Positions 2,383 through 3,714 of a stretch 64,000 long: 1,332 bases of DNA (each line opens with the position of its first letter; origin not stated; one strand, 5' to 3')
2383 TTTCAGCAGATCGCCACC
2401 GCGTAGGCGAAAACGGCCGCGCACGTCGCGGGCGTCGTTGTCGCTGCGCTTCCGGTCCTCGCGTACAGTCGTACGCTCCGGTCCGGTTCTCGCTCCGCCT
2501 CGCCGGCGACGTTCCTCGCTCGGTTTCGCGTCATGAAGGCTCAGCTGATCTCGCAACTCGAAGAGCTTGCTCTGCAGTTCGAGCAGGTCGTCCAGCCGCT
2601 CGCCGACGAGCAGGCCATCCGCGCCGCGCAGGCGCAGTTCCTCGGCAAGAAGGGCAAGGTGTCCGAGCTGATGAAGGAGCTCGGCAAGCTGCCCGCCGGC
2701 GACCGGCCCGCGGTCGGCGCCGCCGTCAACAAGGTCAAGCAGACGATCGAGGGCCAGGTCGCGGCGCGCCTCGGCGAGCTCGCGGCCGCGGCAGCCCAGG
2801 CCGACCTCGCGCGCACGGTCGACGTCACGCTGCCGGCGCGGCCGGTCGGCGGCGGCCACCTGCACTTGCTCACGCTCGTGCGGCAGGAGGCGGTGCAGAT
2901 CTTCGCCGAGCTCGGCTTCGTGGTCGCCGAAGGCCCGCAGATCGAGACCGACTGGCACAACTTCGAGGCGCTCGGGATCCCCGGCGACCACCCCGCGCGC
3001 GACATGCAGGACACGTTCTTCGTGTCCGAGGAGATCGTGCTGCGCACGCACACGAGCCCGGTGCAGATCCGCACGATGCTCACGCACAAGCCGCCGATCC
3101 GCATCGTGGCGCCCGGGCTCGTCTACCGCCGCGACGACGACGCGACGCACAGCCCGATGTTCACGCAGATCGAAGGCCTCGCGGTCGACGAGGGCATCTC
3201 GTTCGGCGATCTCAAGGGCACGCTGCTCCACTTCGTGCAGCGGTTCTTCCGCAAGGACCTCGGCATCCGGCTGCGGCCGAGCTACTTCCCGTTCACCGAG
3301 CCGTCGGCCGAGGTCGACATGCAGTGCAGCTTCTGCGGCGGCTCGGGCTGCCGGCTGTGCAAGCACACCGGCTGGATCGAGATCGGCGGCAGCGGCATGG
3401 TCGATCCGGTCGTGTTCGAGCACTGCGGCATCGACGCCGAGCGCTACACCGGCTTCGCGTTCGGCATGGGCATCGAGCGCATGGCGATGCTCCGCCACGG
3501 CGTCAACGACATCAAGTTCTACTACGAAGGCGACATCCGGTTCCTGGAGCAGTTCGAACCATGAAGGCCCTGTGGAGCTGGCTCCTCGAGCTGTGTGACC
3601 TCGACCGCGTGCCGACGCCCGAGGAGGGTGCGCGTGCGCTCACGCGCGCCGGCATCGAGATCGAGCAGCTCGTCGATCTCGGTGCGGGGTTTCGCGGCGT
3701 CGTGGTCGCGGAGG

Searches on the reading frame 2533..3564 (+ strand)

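Call 85: search_protein_families(library=pfam, proteins=[window:2533-3564:+], max_evalue=0.0001)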
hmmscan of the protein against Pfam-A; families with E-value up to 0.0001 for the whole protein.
window:2533-3564:+ (343 aa): 2 families
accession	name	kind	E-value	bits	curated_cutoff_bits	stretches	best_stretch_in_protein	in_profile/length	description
PF01409.25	tRNA-synt_2d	-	7e-97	324.2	19.8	1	96-341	2-246/246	tRNA synthetases class II core domain (F)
PF02912.23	Phe_tRNA-synt_N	-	3.6e-18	65.7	22.3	1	25-92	2-69/69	Aminoacyl tRNA synthetase class II, N-terminal domain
